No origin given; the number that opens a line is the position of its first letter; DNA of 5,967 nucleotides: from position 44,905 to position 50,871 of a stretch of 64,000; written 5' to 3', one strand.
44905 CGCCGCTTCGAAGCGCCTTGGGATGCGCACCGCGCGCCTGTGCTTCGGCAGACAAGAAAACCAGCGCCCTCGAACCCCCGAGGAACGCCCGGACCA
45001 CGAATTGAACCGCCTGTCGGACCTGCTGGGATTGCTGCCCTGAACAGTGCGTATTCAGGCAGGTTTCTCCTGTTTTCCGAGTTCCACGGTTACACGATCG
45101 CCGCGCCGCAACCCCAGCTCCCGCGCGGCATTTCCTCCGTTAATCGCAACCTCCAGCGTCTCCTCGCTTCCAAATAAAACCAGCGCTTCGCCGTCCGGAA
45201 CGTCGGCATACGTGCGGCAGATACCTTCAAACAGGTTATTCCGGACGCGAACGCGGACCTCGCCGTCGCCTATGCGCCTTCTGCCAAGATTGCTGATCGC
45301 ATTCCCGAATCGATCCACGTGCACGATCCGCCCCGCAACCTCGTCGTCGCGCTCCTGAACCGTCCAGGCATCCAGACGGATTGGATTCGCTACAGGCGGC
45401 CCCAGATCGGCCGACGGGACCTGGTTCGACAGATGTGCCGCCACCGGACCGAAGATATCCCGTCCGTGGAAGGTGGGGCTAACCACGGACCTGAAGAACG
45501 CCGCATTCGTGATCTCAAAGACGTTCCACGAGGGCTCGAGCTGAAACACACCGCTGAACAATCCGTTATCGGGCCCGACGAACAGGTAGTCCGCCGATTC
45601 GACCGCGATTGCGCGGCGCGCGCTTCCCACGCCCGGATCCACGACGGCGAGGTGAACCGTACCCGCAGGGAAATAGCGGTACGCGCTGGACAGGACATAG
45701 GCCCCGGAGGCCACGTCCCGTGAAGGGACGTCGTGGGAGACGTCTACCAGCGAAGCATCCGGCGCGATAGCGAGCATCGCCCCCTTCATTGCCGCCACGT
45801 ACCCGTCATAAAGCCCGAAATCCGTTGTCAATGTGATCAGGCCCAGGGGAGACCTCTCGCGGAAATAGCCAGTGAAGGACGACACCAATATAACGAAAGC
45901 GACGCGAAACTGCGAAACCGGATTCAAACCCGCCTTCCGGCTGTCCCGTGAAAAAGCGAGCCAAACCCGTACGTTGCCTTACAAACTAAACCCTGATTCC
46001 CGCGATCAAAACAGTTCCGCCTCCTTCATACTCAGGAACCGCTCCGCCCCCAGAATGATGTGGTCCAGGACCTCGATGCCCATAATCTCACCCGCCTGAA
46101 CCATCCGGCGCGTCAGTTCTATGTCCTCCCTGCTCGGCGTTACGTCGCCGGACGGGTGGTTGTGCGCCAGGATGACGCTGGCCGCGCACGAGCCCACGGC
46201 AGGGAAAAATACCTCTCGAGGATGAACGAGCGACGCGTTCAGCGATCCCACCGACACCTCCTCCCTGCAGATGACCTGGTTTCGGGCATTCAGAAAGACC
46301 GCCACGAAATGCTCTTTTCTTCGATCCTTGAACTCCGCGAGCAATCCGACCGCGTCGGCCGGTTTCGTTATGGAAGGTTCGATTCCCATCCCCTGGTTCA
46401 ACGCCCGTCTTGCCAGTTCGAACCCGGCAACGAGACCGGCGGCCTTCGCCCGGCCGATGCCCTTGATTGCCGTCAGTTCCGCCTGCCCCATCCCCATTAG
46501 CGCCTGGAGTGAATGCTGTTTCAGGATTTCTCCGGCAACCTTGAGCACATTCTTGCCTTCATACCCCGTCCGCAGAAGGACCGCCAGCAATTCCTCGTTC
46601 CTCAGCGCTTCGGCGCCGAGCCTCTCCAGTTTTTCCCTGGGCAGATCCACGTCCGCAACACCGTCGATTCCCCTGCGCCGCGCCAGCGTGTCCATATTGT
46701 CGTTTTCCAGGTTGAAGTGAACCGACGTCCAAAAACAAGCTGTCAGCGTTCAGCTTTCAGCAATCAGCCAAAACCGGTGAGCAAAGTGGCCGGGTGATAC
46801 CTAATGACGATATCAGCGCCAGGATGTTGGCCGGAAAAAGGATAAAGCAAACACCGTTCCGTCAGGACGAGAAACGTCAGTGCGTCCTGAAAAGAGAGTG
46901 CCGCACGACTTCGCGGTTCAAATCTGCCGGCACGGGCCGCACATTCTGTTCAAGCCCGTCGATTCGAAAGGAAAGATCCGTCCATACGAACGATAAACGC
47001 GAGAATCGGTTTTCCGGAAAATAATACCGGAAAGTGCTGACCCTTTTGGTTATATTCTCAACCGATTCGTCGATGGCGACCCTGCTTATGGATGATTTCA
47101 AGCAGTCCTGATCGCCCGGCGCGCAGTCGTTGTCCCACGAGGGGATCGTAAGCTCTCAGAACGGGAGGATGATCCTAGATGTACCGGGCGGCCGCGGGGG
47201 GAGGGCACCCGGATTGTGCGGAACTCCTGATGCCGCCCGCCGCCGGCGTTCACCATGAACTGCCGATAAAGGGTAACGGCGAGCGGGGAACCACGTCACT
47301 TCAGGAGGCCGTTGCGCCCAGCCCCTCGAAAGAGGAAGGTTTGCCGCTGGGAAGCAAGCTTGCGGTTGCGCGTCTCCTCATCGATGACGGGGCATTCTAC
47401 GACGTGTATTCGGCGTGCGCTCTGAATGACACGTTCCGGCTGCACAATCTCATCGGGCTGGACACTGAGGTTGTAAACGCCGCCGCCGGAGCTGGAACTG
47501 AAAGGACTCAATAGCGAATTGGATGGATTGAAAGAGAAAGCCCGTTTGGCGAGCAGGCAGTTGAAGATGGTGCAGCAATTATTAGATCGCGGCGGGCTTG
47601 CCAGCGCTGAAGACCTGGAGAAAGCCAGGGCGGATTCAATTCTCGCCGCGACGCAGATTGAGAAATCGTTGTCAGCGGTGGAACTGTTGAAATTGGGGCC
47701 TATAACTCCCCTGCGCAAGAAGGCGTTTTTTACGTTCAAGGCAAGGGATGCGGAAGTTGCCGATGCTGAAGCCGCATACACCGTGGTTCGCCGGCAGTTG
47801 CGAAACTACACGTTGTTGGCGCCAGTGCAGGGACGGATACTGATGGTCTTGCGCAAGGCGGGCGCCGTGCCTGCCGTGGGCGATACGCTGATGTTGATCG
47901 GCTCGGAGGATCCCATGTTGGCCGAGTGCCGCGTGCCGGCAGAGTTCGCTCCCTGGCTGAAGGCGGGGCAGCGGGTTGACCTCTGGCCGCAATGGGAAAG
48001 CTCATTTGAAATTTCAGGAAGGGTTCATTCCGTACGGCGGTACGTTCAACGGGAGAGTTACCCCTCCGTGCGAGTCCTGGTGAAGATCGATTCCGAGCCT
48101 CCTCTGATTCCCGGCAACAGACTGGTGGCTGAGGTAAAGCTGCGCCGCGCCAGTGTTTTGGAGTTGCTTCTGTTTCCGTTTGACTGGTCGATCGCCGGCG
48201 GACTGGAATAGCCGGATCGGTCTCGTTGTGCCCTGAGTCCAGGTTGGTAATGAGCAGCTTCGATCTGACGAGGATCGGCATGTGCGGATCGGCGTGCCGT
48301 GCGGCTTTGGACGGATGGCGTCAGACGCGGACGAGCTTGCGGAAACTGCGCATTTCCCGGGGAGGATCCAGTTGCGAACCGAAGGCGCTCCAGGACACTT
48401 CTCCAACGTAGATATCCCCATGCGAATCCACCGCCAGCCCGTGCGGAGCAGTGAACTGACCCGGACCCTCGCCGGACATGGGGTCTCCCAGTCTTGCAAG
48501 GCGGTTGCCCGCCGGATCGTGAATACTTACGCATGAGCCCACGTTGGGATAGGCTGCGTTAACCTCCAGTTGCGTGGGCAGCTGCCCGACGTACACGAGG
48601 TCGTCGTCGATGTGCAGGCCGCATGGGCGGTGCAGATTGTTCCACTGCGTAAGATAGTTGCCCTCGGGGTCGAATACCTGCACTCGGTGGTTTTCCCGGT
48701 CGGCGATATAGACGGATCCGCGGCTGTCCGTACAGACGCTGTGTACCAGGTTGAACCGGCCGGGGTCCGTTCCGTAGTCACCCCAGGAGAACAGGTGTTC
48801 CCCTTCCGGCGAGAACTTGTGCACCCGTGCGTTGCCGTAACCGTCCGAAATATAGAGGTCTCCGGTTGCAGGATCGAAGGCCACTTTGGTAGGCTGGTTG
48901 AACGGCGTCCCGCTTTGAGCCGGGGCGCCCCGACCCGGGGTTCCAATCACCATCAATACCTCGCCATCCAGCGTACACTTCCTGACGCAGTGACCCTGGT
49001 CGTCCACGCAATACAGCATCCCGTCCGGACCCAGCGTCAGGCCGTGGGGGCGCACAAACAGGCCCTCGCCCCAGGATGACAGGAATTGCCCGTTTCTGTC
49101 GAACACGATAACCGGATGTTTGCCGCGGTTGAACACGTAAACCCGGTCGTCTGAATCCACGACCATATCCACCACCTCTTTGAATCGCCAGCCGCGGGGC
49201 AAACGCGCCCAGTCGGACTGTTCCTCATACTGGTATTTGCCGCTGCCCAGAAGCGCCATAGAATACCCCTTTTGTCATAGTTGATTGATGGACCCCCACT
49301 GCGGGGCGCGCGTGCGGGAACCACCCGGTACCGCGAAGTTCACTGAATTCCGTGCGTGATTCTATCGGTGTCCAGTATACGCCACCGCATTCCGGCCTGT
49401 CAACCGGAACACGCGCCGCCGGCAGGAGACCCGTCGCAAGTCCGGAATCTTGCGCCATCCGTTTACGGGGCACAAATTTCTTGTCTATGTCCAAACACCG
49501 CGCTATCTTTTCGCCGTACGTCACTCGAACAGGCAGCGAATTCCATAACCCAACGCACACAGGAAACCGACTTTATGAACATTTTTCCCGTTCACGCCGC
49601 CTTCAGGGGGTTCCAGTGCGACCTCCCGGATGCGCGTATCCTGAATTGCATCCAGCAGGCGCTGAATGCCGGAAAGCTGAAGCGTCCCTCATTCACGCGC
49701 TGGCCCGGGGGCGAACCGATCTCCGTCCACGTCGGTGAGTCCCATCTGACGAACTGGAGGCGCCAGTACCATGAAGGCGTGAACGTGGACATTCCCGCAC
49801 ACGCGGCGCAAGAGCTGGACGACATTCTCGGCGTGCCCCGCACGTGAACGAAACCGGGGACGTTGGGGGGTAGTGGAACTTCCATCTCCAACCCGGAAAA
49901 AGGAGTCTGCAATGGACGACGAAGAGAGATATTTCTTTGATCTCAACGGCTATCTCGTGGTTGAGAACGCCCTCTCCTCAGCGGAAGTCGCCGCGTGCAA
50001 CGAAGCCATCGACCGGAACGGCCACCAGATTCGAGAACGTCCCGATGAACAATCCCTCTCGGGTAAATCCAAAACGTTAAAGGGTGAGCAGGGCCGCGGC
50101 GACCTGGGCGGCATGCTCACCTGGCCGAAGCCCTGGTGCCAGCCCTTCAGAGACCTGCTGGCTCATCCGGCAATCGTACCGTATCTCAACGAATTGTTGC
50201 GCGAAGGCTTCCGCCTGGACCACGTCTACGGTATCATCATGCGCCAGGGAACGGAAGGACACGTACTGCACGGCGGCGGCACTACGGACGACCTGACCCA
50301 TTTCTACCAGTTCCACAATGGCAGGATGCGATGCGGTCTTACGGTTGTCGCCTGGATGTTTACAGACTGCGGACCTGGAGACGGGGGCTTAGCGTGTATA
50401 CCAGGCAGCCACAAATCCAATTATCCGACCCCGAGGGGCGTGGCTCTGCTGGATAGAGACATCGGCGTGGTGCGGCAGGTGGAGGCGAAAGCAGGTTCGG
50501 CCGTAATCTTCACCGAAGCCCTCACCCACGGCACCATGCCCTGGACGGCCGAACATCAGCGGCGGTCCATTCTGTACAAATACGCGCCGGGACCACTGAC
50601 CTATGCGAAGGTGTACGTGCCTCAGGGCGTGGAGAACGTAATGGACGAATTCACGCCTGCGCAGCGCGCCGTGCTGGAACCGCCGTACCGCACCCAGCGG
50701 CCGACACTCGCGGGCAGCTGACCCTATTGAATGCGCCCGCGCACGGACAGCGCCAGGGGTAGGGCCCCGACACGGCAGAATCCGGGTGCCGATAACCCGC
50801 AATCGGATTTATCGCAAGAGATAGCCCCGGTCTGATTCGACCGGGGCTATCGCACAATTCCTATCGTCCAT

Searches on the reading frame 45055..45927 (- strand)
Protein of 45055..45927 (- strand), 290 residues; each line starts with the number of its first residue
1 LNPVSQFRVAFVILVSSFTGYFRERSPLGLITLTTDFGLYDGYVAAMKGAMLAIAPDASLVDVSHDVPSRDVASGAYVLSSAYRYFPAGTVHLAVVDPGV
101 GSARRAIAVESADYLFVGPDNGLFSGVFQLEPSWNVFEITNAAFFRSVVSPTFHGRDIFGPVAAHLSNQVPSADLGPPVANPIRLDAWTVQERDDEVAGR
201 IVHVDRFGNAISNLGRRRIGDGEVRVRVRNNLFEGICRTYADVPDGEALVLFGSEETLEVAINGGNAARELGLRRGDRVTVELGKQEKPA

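Call 41: search_protein_families(library=pfam, proteins=[window:45055-45927:-], max_evalue=0.001)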
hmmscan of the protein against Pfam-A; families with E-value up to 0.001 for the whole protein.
window:45055-45927:- (290 aa): 2 families
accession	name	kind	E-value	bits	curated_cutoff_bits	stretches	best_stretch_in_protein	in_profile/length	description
PF01887.21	SAM_HAT_N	-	3e-56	189.7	26.3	1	31-176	1-145/145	SAM hydroxide adenosyltransferase N-terminal domain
PF20257.3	SAM_HAT_C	-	2.2e-24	86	25.5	1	199-280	1-84/84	SAM hydroxide adenosyltransferase C-terminal domain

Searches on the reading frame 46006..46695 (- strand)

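Call 41: search_protein_families(library=pfam, proteins=[window:46006-46695:-], max_evalue=0.001)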
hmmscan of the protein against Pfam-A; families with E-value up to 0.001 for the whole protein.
window:46006-46695:- (229 aa): 3 families
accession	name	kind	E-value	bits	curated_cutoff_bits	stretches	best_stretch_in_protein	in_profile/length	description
PF04002.20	RadC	-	1.2e-42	145.1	22.1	1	109-227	1-120/121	RadC-like JAB domain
PF20582.4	UPF0758_N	-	6.3e-22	77.9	27.1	1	14-86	5-77/77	UPF0758 N-terminal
PF14520.12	HHH_5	-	0.00093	20.1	27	0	52-90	13-53/57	Helix-hairpin-helix domain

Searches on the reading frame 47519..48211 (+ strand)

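Call 41: search_protein_families(library=pfam, proteins=[window:47519-48211:+], max_evalue=0.001)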
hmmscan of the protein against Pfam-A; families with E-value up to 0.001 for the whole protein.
window:47519-48211:+ (230 aa): 2 families
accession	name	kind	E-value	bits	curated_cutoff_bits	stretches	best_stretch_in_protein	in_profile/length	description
PF13437.12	HlyD_3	-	1.5e-11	45.4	22.2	1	98-199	1-106/106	HlyD family secretion protein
PF16576.10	HlyD_D23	-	0.00038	20.3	30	1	91-180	103-192/214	Barrel-sandwich domain of CusB or HlyD membrane-fusion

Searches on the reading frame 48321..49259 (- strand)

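Call 40: search_protein_families(library=pfam, proteins=[window:48321-49259:-], max_evalue=0.001)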
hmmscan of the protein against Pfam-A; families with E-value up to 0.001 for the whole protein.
window:48321-49259:- (312 aa): 6 families
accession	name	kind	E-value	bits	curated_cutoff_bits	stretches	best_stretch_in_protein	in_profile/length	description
PF01436.27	NHL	-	9.9e-25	85.7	20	2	169-196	1-28/28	NHL repeat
PF08450.18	SGL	-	2e-07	31.3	26.3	0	174-206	188-220/246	SMP-30/Gluconolactonase/LRE-like region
PF17170.10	DUF5128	-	3.7e-07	30.1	22.9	0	30-61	46-77/321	6-bladed beta-propeller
PF25021.1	TEN_NHL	-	9e-06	25.3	27.1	0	69-140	31-91/357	Teneurin NHL domain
PF06739.17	SBBP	-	6.7e-05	23.2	20.5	0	270-286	13-29/38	Beta-propeller repeat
PF07494.17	Reg_prop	-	0.00058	20.2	20.4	0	169-186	4-21/24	Two component regulator propeller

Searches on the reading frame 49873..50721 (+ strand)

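Call 40: search_protein_families(library=pfam, proteins=[window:49873-50721:+], max_evalue=0.001)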
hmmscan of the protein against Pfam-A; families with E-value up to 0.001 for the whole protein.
window:49873-50721:+ (282 aa): 1 family
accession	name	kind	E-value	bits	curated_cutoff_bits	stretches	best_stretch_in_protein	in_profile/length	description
PF05721.19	PhyH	-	6.5e-17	63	22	1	22-231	1-212/213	Phytanoyl-CoA dioxygenase (PhyH)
